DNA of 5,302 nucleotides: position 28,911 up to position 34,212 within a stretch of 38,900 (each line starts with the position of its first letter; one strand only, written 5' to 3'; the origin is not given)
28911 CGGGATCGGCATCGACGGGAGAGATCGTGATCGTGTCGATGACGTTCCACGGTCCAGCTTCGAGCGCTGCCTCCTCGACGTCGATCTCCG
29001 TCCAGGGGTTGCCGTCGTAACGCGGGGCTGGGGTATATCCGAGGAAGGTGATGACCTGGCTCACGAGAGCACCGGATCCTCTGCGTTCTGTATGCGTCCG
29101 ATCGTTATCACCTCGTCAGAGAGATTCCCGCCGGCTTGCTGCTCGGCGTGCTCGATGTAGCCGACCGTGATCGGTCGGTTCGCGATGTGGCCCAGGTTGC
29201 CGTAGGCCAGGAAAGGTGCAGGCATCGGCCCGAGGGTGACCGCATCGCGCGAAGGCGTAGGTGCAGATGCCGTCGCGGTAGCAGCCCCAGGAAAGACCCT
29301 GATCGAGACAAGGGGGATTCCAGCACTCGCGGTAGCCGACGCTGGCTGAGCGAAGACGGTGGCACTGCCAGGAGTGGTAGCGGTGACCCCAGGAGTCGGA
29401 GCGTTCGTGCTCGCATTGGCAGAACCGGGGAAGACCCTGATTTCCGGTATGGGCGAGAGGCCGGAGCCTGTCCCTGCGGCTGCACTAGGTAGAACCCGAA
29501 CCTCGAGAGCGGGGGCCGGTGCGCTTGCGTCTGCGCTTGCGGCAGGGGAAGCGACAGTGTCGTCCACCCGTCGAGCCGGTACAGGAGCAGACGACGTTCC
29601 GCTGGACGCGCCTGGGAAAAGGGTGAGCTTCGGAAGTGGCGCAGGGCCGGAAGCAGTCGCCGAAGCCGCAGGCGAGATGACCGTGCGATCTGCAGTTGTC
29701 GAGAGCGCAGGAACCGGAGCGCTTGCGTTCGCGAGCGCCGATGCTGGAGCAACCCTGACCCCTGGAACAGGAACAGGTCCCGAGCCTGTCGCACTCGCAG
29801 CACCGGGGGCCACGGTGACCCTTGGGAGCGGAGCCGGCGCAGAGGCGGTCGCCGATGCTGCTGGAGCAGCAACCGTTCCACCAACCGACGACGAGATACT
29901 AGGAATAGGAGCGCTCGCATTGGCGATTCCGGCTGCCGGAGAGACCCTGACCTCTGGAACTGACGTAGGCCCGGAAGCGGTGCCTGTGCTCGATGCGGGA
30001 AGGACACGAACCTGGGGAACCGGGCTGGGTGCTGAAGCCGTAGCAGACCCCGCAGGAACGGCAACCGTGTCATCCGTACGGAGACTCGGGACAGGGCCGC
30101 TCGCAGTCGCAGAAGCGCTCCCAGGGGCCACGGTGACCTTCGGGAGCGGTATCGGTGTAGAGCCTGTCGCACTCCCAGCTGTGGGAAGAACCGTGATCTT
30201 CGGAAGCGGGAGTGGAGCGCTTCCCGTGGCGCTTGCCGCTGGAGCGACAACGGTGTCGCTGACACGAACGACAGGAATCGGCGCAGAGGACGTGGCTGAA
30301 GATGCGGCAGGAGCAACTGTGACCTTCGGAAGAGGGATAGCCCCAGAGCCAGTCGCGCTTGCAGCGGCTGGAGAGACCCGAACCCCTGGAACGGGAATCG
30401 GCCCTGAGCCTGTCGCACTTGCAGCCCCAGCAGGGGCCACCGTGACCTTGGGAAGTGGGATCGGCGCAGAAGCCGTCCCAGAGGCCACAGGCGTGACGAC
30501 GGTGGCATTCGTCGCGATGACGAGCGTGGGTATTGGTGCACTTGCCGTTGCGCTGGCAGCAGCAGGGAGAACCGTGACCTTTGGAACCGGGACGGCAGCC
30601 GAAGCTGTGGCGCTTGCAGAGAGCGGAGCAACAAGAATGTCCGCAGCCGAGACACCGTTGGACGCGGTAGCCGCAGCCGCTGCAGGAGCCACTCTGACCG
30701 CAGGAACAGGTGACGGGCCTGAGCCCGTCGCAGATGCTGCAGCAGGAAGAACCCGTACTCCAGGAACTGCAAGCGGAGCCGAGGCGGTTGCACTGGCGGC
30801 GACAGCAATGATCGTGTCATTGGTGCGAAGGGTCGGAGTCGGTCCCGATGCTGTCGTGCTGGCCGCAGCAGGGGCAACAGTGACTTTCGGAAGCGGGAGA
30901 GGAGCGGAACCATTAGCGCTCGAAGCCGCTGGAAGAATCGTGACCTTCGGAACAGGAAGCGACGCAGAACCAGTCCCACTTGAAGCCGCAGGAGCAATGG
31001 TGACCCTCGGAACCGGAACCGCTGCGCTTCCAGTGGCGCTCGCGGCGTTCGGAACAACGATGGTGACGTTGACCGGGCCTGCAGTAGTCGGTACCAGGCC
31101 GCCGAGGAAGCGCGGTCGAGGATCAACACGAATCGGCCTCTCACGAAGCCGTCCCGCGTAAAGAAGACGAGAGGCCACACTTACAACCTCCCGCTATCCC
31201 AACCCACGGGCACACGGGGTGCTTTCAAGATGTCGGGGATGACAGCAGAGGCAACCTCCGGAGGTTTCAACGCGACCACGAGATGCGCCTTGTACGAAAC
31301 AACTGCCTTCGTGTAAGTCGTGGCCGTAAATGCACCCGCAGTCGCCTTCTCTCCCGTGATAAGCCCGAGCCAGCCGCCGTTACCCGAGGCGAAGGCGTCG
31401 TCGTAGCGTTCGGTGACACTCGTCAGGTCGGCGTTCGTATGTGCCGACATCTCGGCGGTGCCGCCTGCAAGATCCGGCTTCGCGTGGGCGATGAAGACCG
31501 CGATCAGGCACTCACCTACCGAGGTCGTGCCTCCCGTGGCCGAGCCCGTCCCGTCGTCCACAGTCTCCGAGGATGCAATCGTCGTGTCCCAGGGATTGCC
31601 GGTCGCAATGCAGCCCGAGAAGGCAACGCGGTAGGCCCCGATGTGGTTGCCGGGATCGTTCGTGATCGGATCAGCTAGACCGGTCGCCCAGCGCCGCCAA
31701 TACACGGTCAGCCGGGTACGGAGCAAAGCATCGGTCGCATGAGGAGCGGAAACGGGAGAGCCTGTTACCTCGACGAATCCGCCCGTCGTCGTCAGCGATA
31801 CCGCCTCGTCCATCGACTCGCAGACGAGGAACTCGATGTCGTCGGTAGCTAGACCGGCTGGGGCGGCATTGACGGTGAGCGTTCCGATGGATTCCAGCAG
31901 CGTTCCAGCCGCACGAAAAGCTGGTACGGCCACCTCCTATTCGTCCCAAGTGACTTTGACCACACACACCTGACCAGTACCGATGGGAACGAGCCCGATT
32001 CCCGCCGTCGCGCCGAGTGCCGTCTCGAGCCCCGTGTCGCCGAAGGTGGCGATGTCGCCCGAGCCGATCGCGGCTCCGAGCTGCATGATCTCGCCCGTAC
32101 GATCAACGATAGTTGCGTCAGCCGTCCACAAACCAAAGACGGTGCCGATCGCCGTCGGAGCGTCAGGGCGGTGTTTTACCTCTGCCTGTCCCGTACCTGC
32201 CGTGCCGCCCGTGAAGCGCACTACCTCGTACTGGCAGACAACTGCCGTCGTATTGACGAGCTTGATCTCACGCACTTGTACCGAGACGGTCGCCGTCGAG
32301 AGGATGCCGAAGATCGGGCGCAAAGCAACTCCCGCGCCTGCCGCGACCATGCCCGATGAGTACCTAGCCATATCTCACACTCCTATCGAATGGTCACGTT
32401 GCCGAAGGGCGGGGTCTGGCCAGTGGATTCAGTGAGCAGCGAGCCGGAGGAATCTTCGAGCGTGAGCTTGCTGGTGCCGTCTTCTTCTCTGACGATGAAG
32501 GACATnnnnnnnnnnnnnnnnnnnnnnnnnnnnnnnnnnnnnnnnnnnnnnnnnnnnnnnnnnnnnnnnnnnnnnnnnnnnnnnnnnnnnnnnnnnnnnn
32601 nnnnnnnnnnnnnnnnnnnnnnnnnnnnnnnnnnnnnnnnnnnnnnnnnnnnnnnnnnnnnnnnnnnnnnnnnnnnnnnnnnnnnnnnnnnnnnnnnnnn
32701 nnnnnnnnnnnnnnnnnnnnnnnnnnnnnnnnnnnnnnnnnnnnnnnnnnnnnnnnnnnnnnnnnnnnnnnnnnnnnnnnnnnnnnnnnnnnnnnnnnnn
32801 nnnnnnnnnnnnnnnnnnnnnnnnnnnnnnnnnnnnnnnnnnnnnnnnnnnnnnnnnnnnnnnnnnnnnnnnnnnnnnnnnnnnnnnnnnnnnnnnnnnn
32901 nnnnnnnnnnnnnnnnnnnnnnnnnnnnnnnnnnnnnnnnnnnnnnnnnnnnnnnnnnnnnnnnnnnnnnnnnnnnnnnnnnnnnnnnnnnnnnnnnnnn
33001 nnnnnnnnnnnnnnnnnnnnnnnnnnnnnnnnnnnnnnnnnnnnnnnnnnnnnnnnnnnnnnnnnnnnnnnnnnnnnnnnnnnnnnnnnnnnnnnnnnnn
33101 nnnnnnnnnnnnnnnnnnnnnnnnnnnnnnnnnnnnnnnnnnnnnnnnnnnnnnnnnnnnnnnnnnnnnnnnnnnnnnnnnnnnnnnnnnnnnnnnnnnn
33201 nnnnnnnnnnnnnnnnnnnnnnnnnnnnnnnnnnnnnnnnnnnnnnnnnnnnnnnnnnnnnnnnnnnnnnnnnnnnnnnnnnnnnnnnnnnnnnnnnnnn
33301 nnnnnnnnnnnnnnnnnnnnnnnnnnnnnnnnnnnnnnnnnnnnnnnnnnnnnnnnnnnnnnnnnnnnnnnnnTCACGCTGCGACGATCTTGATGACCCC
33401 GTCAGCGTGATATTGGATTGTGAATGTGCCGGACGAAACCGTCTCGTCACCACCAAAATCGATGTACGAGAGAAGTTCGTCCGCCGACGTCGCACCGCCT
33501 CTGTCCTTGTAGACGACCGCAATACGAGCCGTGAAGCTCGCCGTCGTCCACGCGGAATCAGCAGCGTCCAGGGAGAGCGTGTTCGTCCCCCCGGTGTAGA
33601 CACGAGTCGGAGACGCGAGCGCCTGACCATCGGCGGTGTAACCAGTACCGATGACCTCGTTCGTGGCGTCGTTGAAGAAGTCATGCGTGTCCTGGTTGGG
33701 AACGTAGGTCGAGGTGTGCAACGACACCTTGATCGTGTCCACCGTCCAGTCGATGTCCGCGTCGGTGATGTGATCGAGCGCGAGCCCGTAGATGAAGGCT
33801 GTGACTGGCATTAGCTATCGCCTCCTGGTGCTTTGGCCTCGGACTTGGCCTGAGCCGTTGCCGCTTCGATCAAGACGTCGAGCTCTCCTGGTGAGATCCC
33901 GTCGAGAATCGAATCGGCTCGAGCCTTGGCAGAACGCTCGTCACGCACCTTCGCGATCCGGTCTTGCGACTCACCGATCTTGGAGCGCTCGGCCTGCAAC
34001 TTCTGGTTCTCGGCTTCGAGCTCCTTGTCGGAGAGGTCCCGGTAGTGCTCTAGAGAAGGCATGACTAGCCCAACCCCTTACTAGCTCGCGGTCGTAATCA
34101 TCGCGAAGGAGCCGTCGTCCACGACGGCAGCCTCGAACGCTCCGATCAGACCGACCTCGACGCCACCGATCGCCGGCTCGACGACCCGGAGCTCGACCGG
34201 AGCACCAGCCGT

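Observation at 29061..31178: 705-aa protein built from about 30 degenerate 19-21-aa A/P/S/T/V/G repeats, encoded in a stretch that is stop-free in three frames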

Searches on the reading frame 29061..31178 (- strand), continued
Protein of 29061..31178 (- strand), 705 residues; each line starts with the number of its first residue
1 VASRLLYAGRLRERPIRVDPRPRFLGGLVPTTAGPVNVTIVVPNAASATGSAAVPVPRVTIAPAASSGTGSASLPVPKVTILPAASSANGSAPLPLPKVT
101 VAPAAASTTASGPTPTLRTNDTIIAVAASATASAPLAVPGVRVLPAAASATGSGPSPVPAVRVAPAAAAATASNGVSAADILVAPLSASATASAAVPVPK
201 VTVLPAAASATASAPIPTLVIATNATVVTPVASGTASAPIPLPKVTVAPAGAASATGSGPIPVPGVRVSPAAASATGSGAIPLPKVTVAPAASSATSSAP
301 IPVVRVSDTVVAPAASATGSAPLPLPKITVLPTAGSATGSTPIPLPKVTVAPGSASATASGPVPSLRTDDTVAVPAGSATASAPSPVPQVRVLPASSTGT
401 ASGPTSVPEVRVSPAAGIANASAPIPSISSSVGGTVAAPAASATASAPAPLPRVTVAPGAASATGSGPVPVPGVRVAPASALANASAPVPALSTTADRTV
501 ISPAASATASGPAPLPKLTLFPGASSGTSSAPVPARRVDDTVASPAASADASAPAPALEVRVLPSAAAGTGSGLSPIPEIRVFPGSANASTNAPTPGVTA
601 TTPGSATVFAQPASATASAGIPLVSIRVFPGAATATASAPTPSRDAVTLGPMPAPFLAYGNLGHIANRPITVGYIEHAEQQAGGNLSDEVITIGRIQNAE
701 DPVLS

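Call 48: find_related_loci(query=window:29061-31178:-, collection=viral_contigs, flank=8000)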
Query window:29061-31178:- (705 aa) in viral_contigs; peptide patterns used: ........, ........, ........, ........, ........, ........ (x = any residue, [..] = any of these).
30 stretches matched a pattern, but none encodes a relative of the query by tblastn (E <= 1e-3).

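Call 68: search_protein_representatives(protein=window:29061-31178:-)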
Query: 705 residues. Proteins with E-value up to 0.001 (for the whole library): 51; up to 1e-10: 16; up to 1e-30: 3. The best 51 are listed.
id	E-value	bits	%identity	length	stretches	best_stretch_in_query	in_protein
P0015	1.4e-56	209.2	44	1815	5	300-538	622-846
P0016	5.9e-46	174.1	44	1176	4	187-491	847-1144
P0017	7.1e-41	157.3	45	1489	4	52-520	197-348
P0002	1.4e-28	116.7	45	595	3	312-456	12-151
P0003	4.4e-26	108.5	43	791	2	137-367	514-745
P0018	3.2e-25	105.6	100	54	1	652-705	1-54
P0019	7.9e-23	97.7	40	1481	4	154-486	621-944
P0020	1.1e-22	97.2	48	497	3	188-330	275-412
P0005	6.1e-20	88.2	45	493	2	270-457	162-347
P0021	2.0e-16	76.6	42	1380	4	181-331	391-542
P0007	7.6e-16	74.6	38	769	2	60-354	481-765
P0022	9.4e-14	67.7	35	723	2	100-321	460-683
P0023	2.2e-13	66.5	42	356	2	442-642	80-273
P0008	5.0e-12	62.0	38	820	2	116-341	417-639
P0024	3.9e-11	59.1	44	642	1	33-283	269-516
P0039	2.9e-06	43.0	58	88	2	1-43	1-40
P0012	4.2e-05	39.2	42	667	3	307-461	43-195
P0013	5.6e-05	38.7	38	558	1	61-347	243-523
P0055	7.5e-04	35.0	29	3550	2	169-426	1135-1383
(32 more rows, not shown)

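Call 71: search_protein_families(library=pfam, proteins=[P0015, P0016, P0017, P0019, P0021, P0001], max_evalue=0.01)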
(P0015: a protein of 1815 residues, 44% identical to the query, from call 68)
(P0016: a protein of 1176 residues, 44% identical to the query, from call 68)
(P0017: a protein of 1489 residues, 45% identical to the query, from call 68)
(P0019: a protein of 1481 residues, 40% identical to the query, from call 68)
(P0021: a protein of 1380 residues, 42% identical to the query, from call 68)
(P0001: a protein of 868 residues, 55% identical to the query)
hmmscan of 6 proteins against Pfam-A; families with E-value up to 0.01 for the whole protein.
P0015 (1815 aa): 0 families

P0016 (1176 aa): 0 families

P0017 (1489 aa): 1 family
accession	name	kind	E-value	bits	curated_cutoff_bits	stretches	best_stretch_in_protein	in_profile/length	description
PF14885.12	GHL15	-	2.3e-25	90.5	27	1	903-1191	1-271/271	Hypothetical glycosyl hydrolase family 15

P0019 (1481 aa): 1 family
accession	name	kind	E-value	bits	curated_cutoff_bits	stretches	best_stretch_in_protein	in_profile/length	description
PF13385.13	Laminin_G_3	-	9.3e-18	65.2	27.6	1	969-1137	2-150/151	Concanavalin A-like lectin/glucanases superfamily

P0021 (1380 aa): 0 families

P0001 (868 aa): 0 families

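Call 99: search_protein_families(library=phrogs, proteins=[L016:5897-7597:+, L016:7598-8818:+], max_evalue=0.001)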
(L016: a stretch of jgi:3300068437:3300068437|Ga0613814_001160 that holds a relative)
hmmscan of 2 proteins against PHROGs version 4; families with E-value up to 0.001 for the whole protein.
L016:5897-7597:+ (566 aa): 1 family
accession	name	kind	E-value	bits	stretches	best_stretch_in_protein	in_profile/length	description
phrog_21199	-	tail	6.8e-05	22.7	1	397-500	467-561/562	tail protein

L016:7598-8818:+ (406 aa): 1 family
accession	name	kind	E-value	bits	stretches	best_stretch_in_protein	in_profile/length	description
phrog_13624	-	other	1.4e-05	24.7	1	10-211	16-214/651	hydrolase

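Call 101: find_encoding_contigs(protein=P0039, flank=8000, max_places=2)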
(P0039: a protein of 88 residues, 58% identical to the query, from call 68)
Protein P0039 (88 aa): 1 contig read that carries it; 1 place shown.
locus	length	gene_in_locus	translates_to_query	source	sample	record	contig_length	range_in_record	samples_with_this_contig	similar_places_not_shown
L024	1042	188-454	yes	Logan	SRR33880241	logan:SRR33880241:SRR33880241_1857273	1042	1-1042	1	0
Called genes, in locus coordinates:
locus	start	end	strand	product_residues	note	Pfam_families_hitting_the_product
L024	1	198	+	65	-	?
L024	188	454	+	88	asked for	-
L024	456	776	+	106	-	-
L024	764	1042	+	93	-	?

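Call 102: find_encoding_contigs(protein=P0015, flank=10000, max_places=1)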
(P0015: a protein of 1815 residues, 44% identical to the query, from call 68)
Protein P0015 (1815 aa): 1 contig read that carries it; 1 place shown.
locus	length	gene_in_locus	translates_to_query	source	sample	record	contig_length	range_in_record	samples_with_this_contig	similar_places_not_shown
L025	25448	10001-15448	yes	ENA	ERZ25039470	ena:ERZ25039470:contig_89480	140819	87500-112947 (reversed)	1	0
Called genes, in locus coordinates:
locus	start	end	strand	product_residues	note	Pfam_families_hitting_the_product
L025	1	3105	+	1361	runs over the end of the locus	PF02834:LigT_PEase (faint), PF13563:2_5_RNA_ligase2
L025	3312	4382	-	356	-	PF00149:Metallophos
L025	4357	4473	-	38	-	-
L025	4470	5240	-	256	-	PF00112:Peptidase_C1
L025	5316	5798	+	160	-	-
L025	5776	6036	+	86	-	-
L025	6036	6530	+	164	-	-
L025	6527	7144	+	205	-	-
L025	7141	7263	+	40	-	-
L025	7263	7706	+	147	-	-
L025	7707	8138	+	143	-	-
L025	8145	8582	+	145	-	-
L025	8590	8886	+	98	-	-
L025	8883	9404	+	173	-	-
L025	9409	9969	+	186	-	-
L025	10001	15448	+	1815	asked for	-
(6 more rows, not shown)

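Call 104: find_encoding_contigs(protein=window:29061-31178:-, flank=3000, max_places=4)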
Protein window:29061-31178:- (705 aa): no gene with exactly this product is on record in the collection.

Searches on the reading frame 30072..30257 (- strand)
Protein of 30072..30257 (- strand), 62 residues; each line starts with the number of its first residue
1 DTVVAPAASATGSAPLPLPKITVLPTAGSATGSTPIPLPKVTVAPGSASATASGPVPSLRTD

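Call 98: search_solved_structures(query=A5, max_evalue=10, show_alignments=2)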
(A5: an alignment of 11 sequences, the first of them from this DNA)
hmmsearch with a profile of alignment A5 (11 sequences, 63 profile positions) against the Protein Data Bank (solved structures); distinct sequences matched with E-value up to 10: 0.

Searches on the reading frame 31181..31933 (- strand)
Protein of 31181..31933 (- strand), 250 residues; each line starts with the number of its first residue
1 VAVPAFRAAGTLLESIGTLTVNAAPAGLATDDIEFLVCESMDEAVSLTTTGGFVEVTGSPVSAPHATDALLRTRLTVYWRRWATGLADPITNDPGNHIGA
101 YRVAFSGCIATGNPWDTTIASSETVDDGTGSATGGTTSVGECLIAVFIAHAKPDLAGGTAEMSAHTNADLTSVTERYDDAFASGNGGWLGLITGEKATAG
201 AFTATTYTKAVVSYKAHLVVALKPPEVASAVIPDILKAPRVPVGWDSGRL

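Call 7: search_protein_families(library=phrogs, proteins=[window:31181-31933:-], max_evalue=0.01)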
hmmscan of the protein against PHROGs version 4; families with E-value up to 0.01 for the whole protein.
window:31181-31933:- (250 aa): 1 family
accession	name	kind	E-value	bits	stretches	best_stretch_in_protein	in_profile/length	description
phrog_6813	-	unknown function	0.00029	20.2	1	4-149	703-846/907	-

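Call 9: search_protein_families(library=pfam, proteins=[window:31181-31933:-], max_evalue=0.1)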
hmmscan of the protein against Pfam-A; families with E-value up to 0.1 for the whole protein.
window:31181-31933:- (250 aa): 0 families

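Call 26: search_protein_families(library=ncbifam, proteins=[window:31181-31933:-], max_evalue=1)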
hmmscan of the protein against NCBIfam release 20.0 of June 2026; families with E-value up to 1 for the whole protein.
window:31181-31933:- (250 aa): 0 families

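Call 55: search_dna_similar(query=window:31181-31933:-, collection=phages, mode=protein, max_evalue=0.01, max_rows=12)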
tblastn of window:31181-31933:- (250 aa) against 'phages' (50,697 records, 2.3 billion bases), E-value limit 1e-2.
Records with a match: 2; places in all: 2; records where one place covers at least 80% of the query: 0.
Best place of each record, by identity: <60% 2.
By first word of the organism name: Erythrobacter 1; Rhodococcus 1.
By host as written in the record: Erythrobacter sp. JL475 1; Rhodococcus equi NRRL B-16538 1.
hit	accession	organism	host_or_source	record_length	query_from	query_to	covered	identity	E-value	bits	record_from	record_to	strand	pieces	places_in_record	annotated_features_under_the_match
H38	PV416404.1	Erythrobacter phage XM05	Erythrobacter sp. JL475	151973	6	121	46%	32.5%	3e-4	47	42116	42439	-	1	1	minor tail protein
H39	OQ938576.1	Rhodococcus phage Shagrat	Rhodococcus equi NRRL B-16538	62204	14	112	40%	34.9%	1e-3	46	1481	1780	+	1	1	4: hypothetical protein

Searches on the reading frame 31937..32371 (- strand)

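Call 7: search_protein_families(library=phrogs, proteins=[window:31937-32371:-], max_evalue=0.01)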
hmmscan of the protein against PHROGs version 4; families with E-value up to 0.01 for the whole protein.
window:31937-32371:- (144 aa): 0 families

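Call 9: search_protein_families(library=pfam, proteins=[window:31937-32371:-], max_evalue=0.1)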
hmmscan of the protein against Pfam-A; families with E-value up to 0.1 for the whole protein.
window:31937-32371:- (144 aa): 0 families

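Call 26: search_protein_families(library=ncbifam, proteins=[window:31937-32371:-], max_evalue=1)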
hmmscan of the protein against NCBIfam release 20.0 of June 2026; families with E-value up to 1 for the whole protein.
window:31937-32371:- (144 aa): 1 family
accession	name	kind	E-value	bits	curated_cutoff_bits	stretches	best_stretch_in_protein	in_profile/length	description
NF009588.0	PRK13029.1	subfamily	0.03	12.2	952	1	39-105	81-145/1196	indolepyruvate ferredoxin oxidoreductase family protein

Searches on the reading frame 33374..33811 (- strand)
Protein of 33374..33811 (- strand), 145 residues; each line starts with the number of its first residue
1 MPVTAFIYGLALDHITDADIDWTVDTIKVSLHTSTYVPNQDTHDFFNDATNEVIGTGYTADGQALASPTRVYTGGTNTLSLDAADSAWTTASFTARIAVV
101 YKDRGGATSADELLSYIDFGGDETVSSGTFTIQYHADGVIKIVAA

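Call 7: search_protein_families(library=phrogs, proteins=[window:33374-33811:-], max_evalue=0.01)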
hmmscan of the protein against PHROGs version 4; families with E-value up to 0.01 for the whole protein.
window:33374-33811:- (145 aa): 1 family
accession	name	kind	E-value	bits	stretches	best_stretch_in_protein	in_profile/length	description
phrog_644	-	unknown function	1.5e-31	110.5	1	3-141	4-141/174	-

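Call 9: search_protein_families(library=pfam, proteins=[window:33374-33811:-], max_evalue=0.1)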
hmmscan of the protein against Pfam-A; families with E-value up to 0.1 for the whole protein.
window:33374-33811:- (145 aa): 0 families

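Call 26: search_protein_families(library=ncbifam, proteins=[window:33374-33811:-], max_evalue=1)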
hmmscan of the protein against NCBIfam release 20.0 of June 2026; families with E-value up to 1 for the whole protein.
window:33374-33811:- (145 aa): 0 families

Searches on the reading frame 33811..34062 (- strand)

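Call 25: search_protein_families(library=pfam, proteins=[window:33811-34062:-], max_evalue=1)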
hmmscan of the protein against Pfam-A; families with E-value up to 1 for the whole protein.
window:33811-34062:- (83 aa): 4 families
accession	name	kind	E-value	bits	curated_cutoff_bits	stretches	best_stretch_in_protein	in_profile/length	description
PF07767.16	Nop53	-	0.012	15.4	24.9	1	2-50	194-241/399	Nop53 (60S ribosomal biogenesis)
PF06584.18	DIRP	-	0.069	13.7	27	1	4-44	45-85/108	DIRP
PF02370.21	M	-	0.16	13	20.8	1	13-27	4-18/21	M protein repeat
PF06886.16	TPX2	-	0.43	11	25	1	5-48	14-57/77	Targeting protein for Xklp2 (TPX2) domain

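Call 44: search_protein_families(library=phrogs, proteins=[window:33811-34062:-], max_evalue=0.01)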
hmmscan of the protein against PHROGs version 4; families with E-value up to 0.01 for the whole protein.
window:33811-34062:- (83 aa): 0 families
